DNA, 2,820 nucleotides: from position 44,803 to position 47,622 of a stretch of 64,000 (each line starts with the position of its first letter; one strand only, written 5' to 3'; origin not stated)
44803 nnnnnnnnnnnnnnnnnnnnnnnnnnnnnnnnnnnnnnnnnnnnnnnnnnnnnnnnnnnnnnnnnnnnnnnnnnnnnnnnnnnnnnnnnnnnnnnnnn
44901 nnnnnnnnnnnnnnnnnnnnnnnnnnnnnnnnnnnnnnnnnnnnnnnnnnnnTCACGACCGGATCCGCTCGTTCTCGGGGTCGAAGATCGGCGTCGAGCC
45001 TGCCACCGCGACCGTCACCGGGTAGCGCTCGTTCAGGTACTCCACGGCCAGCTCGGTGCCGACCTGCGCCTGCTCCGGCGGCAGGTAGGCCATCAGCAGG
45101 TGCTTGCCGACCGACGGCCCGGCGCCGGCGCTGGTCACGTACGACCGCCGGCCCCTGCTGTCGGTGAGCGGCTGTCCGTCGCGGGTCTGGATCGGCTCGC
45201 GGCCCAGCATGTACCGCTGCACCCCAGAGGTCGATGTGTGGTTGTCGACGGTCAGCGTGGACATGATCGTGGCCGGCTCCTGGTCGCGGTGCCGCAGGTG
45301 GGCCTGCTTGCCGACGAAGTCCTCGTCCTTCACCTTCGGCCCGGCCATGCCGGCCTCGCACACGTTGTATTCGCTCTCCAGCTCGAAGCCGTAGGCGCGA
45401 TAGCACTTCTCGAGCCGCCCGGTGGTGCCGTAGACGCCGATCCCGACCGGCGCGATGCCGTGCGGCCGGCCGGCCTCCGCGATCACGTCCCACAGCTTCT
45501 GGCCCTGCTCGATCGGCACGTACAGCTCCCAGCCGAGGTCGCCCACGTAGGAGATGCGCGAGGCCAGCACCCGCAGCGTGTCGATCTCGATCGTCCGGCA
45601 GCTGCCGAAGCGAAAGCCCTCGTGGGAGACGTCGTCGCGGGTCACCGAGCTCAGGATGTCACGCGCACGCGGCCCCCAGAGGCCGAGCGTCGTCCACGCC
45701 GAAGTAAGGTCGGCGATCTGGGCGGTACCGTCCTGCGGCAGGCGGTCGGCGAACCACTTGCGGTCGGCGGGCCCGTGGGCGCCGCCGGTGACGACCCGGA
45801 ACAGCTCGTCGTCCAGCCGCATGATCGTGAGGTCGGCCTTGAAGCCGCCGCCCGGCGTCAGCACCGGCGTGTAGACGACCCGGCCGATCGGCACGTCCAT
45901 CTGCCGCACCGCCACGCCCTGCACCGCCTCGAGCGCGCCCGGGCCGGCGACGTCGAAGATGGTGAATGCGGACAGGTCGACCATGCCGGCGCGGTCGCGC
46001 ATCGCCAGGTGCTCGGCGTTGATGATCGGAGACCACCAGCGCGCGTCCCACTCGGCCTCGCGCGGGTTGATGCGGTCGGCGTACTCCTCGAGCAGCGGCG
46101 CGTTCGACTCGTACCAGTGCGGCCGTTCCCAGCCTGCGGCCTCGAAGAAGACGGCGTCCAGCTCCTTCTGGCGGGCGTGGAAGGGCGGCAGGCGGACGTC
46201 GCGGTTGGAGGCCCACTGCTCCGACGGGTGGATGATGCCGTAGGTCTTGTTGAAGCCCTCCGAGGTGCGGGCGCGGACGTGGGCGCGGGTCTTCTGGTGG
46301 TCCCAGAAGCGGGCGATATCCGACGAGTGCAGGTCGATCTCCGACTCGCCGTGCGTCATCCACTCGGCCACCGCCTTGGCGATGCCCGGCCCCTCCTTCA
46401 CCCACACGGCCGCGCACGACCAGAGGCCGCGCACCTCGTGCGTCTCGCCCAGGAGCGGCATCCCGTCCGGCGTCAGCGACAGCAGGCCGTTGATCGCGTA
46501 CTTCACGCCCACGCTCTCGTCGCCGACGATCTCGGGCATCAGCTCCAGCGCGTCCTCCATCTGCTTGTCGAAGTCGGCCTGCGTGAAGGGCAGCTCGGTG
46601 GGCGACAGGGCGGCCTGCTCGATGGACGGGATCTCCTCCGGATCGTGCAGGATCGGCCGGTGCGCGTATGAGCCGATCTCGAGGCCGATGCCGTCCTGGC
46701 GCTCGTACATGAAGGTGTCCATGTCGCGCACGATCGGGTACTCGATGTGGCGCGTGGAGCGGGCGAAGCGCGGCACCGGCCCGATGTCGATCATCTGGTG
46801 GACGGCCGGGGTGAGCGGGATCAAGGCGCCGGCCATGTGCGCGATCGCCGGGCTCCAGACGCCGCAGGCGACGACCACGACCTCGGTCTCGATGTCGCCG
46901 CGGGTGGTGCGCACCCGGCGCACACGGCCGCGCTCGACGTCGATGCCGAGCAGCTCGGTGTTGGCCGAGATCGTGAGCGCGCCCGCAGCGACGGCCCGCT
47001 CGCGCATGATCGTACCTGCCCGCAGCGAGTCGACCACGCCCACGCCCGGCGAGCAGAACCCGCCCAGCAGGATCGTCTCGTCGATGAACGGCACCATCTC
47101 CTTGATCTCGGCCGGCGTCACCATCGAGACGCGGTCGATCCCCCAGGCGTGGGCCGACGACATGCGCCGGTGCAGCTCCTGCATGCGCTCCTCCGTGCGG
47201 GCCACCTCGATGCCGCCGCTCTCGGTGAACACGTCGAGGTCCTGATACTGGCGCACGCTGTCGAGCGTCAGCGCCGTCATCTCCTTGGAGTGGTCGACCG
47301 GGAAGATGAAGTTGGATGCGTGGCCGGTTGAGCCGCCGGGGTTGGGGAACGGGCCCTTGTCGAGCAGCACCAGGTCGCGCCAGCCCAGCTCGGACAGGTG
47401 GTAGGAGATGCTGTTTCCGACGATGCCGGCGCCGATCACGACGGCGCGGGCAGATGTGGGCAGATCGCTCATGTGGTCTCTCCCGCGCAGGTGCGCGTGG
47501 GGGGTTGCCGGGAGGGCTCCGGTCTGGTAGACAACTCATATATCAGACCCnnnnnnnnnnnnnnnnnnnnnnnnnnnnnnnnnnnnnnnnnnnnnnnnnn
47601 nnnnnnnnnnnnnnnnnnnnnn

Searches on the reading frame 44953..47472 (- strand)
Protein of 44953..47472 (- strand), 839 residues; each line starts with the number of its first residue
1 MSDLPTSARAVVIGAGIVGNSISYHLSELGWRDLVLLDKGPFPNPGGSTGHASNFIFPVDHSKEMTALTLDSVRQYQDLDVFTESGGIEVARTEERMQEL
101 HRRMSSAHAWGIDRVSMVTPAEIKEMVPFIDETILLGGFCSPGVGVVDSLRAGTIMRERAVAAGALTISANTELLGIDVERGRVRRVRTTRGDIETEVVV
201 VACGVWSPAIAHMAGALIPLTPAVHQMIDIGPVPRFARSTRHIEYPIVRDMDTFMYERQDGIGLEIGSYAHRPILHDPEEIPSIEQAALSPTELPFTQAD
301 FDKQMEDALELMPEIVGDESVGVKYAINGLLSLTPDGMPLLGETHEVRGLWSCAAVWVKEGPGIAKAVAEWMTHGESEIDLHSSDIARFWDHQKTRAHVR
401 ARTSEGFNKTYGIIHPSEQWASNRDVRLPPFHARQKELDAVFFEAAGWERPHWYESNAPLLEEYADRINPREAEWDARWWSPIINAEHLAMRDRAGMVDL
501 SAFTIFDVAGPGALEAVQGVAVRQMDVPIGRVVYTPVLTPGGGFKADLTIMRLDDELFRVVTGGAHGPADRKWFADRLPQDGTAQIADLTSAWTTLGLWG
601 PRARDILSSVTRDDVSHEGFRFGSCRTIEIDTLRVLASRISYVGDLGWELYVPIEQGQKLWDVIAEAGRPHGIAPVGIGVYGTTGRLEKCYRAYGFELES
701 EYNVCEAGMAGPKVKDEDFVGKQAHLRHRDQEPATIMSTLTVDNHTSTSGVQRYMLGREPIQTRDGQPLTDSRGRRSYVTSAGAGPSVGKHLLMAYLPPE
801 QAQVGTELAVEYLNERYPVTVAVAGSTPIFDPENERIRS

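Call 15: search_protein_families(library=pfam, proteins=[window:44953-47472:-], max_evalue=0.001)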
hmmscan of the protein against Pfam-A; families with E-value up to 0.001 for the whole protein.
window:44953-47472:- (839 aa): 4 families
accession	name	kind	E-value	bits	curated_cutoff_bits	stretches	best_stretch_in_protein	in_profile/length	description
PF01571.26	GCV_T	-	1.4e-65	221.6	25.6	1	431-709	1-252/255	Aminomethyltransferase folate-binding domain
PF01266.30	DAO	-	3.9e-50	171.8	27.9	1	10-371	2-353/353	FAD dependent oxidoreductase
PF16350.10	FAO_M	-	2e-17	63.6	27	1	374-427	1-54/56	FAD dependent oxidoreductase central domain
PF08669.17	GCV_T_C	-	1.1e-10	41.7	25.9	1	764-822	16-74/80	Glycine cleavage T-protein C-terminal barrel domain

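Call 33: search_protein_families(library=ncbifam, proteins=[window:44953-47472:-], max_evalue=0.001)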
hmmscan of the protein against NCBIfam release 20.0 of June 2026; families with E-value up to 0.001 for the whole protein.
window:44953-47472:- (839 aa): 19 families
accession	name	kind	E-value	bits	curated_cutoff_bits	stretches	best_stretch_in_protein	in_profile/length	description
NF053776.1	TmaoDeMthMsil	equivalog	2.8e-44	151.8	1100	1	486-838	420-762/763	trimethylamine N-oxide demethylase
NF001567.0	PRK00389.1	subfamily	8e-43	146.7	300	1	484-822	34-348/359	glycine cleavage system aminomethyltransferase GcvT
TIGR01372.1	soxA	subfamily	1.5e-40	138.9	1164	1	426-838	607-995/996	sarcosine oxidase subunit alpha family protein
TIGR00528.1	gcvT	equivalog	7.4e-36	123.8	235.85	1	485-822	33-355/362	glycine cleavage system aminomethyltransferase GcvT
NF010093.0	PRK13579.1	equivalog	3.8e-28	98.3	459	1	484-823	41-360/371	glycine cleavage system aminomethyltransferase GcvT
NF009133.0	PRK12486.1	equivalog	3e-14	52.7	410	1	486-754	46-309/369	dimethylsulfoniopropionate demethylase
NF008425.0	PRK11259.1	equivalog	4.2e-14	52.3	257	1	10-217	7-215/377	N-methyl-L-tryptophan oxidase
NF001933.0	PRK00711.1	subfamily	1.1e-13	51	383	1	82-222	132-272/429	D-amino acid dehydrogenase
TIGR01373.1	soxB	subfamily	1.6e-13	50.3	529.45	1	10-228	33-261/407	sarcosine oxidase subunit beta family protein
TIGR02352.1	thiamin_ThiO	equivalog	4e-13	49.2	250.8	1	11-230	2-225/351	glycine oxidase ThiO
TIGR03364.1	HpnW_proposed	hypoth_equivalog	4.8e-10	39.1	285.1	1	10-234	3-224/365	TIGR03364 family FAD-dependent oxidoreductase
NF008726.1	PRK11728.1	equivalog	1.5e-09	37.2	299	1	10-216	3-211/389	L-2-hydroxyglutarate oxidase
TIGR01377.1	soxA_mon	subfamily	3.7e-08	32.5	479.65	1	10-226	3-219/381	amino oxidase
NF033460.1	glycerol3P_ox_II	equivalog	5.9e-07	29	460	1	11-215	5-216/361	type 2 glycerol-3-phosphate oxidase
NF006130.0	PRK08274.1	equivalog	1.2e-06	27.7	369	1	10-206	8-192/467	FAD-dependent tricarballylate dehydrogenase TcuA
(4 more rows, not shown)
